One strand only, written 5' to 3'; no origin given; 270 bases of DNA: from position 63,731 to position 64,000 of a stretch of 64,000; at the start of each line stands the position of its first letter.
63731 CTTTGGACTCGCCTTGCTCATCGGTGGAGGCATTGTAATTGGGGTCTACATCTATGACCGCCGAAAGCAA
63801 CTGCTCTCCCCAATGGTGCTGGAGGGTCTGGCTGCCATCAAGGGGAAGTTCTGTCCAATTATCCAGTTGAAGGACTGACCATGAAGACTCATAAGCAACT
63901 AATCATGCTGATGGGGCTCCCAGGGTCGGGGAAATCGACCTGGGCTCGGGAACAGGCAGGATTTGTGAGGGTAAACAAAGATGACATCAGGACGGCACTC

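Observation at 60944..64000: Unfused RNA-repair-like module: Rnl-type ligase, two calcineurin-like phosphoesterases and a T4-Pnk-like kinase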

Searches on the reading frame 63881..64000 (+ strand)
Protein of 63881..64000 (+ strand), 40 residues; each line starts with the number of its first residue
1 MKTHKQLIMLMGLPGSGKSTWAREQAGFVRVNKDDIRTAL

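Call 5: search_protein_families(library=pfam, proteins=[window:63881-64000:+], max_evalue=0.1)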
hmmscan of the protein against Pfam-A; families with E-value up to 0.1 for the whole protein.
window:63881-64000:+ (40 aa): 14 families
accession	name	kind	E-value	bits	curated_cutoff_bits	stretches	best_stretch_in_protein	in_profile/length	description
PF13671.12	AAA_33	-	1.3e-09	38.9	27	1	7-40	1-37/143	AAA domain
PF08433.16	KTI12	-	0.0013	18.7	22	1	7-27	3-23/271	Chromatin associated protein KTI12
PF13401.12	AAA_22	-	0.0037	18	27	1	3-24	3-24/130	AAA domain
PF13238.12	AAA_18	-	0.0045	17.9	29.4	1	8-24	1-17/128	AAA domain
PF06414.18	Zeta_toxin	-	0.0066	16.3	22.3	1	4-38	15-56/199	Zeta toxin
PF00005.33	ABC_tran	-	0.0096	17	25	1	5-36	11-42/137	ABC transporter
PF18751.7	Ploopntkinase3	-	0.021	14.8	27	1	4-30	2-29/187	P-loop Nucleotide Kinase3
PF20720.3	nSTAND3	-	0.027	14.6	27.2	1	4-24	16-36/155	Novel STAND NTPase 3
PF01443.25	Viral_helicase1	-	0.049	13.9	21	1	9-28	2-21/228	Viral superfamily 1 RNA helicase core domain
PF13191.12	AAA_16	-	0.058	14.3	32.6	1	6-24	25-43/167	AAA ATPase domain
PF24883.2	NPHP3_N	-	0.079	13.6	24.8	1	3-24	20-41/164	Nephrocystin 3, N-terminal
PF13479.12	AAA_24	-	0.086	13.1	27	1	5-29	2-26/195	AAA domain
PF13207.12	AAA_17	-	0.087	13.5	27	1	11-24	1-14/136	AAA domain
PF13245.12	AAA_19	-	0.098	13.3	25.1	1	3-33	9-39/134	AAA domain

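Call 6: search_protein_families(library=phrogs, proteins=[window:63881-64000:+], max_evalue=0.01)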
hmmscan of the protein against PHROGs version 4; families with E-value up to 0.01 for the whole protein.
window:63881-64000:+ (40 aa): 8 families
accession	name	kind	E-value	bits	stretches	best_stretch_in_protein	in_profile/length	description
phrog_505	-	other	2.6e-09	38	1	5-40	2-42/295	polynucleotide kinase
phrog_2071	-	other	9.1e-09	36.5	1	3-38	14-51/282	ATPase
phrog_6931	-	unknown function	3.3e-06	27.5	1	3-37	183-216/343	-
phrog_10255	-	other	0.00014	22.7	1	6-39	2-39/230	kinase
phrog_8238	-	DNA, RNA and nucleotide metabolism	0.0005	19.3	1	5-38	2-36/737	RNA ligase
phrog_4581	-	head and packaging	0.0053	17.2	1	3-27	122-146/395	terminase small subunit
phrog_239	-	DNA, RNA and nucleotide metabolism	0.0072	16.3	1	5-27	358-380/801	DNA primase/helicase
phrog_124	-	DNA, RNA and nucleotide metabolism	0.0075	16.7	1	2-24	40-62/382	Sak4-like ssDNA annealing protein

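Call 22: search_protein_families(library=ncbifam, proteins=[window:63881-64000:+], max_evalue=0.1)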
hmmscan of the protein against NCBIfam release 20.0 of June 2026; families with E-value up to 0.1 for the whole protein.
window:63881-64000:+ (40 aa): 30 families (the best 25 are shown)
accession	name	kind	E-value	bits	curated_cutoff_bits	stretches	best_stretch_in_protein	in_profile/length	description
NF005250.0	PRK06761.1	equivalog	0.0003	19.9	270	1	5-37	3-35/282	hypothetical protein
TIGR01663.1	PNK-3'Pase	equivalog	0.0025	16.3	502.8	1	6-36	365-398/520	bifunctional polynucleotide phosphatase/kinase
TIGR03574.1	selen_PSTK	equivalog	0.0031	17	290.5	1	7-29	1-23/249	L-seryl-tRNA(Sec) kinase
NF004041.0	PRK05541.1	subfamily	0.0052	16.8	127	1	2-25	4-27/176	adenylyl-sulfate kinase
NF011630.0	PRK15056.1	equivalog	0.0064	15.7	393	1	8-36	36-64/274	manganese/iron ABC transporter ATP-binding protein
TIGR03415.1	ABC_choXWV_ATP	equivalog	0.0074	15.3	483.75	1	7-34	52-79/382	choline ABC transporter ATP-binding protein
NF010335.0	PRK13764.1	equivalog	0.0082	14.7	340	1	3-34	261-292/613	ATPase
TIGR04520.1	ECF_ATPase_1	equivalog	0.0099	15.3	315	1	5-37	28-60/269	energy-coupling factor transporter ATPase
NF006746.0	PRK09270.1-5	subfamily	0.013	14.4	250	1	3-30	19-46/210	nucleoside/nucleotide kinase family protein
NF005994.0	PRK08118.1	equivalog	0.014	15.5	215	1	7-26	3-22/172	DNA topology modulation protein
TIGR01351.1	adk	subfamily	0.018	14.7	168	1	8-24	2-18/212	adenylate kinase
TIGR03575.1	selen_PSTK_euk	equivalog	0.028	13.7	382.35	1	8-30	2-24/340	L-seryl-tRNA(Sec) kinase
NF008653.0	PRK11650.1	subfamily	0.03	13.4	432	1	5-37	30-62/357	sn-glycerol-3-phosphate ABC transporter ATP-binding protein UgpC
TIGR00959.1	ffh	equivalog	0.035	12.9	473.2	1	3-28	97-122/428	signal recognition particle protein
NF010156.0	PRK13635.1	equivalog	0.036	13.2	392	1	7-37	35-65/279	energy-coupling factor ABC transporter ATP-binding protein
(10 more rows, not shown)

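Call 62: search_solved_structures(query=window:63881-64000:+, max_evalue=1, show_alignments=3)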
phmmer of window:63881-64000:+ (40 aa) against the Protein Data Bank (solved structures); distinct sequences matched with E-value up to 1: 48.
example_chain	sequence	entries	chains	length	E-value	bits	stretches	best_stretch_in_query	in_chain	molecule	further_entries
1ly1_A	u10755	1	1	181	6.5e-07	31.7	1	5-39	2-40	polynucleotide kinase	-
1ltq_A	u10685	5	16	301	1.4e-06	30.7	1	5-39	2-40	POLYNUCLEOTIDE KINASE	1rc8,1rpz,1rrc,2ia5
4xrp_A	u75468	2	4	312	0.00012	24.8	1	6-37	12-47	Pnkp1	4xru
9d8a_A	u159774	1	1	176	0.0003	23.6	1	6-37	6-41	Rhizopus azygosporus Kinase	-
9drz_A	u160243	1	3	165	0.0024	20.9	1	6-36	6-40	p-loop containing nucleoside triphosphatehydrolase protein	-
3u7g_A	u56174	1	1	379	0.0083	19.2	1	5-36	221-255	Bifunctional polynucleotide phosphatase/kinase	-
3u7e_B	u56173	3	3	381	0.0084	19.2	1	5-36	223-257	Bifunctional polynucleotide phosphatase/kinase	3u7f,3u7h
1yj5_A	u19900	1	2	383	0.0085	19.2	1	5-36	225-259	5' polynucleotide kinase-3' phosphatase catalytic domain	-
3zvn_A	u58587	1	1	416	0.0092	19.1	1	5-36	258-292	BIFUNCTIONAL POLYNUCLEOTIDE PHOSPHATASE/KINASE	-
3zvl_A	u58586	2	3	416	0.0093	19.1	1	5-36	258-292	BIFUNCTIONAL POLYNUCLEOTIDE PHOSPHATASE/KINASE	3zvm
3adb_A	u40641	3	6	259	0.0098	19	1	4-36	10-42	L-seryl-tRNA(Sec) kinase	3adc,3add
3a4l_A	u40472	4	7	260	0.078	16.3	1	6-36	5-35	L-seryl-tRNA(Sec) kinase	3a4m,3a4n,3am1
1l4u_A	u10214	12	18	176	0.11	15.9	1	9-31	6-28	SHIKIMATE KINASE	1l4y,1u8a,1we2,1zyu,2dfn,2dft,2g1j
2iyq_A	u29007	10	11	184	0.12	15.7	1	9-31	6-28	SHIKIMATE KINASE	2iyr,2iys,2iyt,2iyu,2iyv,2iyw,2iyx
5x98_B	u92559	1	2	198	0.26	14.7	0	8-31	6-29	Thymidylate kinase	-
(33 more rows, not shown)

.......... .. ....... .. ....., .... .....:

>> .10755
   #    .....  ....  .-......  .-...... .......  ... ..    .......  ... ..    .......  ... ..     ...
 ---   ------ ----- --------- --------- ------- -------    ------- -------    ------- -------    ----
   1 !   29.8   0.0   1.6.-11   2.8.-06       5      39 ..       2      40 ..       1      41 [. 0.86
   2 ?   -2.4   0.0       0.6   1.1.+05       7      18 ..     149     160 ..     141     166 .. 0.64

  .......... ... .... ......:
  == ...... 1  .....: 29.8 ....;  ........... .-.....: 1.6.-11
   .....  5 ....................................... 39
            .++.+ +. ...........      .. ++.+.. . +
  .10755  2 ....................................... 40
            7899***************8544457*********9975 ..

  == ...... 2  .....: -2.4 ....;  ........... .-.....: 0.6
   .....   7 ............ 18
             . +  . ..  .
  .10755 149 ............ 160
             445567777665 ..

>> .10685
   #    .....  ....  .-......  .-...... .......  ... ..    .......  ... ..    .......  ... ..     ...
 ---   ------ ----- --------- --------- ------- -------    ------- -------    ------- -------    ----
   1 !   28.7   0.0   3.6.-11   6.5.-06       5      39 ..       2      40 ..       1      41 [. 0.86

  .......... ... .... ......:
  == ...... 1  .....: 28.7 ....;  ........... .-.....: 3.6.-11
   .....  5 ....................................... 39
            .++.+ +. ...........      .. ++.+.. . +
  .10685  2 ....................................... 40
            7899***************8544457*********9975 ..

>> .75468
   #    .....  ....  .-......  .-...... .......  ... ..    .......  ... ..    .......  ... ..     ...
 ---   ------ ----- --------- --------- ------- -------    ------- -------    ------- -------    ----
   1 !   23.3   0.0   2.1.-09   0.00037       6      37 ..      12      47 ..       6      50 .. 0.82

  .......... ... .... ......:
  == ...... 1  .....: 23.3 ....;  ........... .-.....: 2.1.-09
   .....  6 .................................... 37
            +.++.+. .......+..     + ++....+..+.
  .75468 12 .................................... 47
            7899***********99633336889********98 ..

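Call 96: find_homologous_proteins(query=window:63881-64000:+, max_evalue=0.001)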
Query seq(40 aa): no candidate shares three 5-residue words with the query. No homologue found.

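Call 100: search_protein_representatives(protein=window:63881-64000:+)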
Query: 40 residues. Proteins with E-value up to 0.001 (for the whole library): 116; up to 1e-10: 0; up to 1e-30: 0. The best 116 are listed.
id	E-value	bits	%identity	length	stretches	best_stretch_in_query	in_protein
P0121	8.9e-08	46.5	71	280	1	6-39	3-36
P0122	1.1e-07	46.2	65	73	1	6-39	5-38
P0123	2.2e-07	45.3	72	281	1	7-38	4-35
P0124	1.2e-06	43.1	65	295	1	6-39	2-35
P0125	1.3e-06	43.0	68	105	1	6-39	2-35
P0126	1.6e-06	42.7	74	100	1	6-39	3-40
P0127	1.8e-06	42.6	48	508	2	4-37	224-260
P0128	2.4e-06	42.2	39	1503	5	4-25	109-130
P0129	3.4e-06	41.7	54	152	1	1-39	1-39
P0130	3.5e-06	41.7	65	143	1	3-39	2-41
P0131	6.1e-06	40.9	56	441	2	7-38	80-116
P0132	1.0e-05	40.3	52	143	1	6-38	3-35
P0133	1.1e-05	40.2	64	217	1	7-39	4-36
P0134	1.4e-05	39.9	36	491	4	8-38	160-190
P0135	1.5e-05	39.8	59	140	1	6-39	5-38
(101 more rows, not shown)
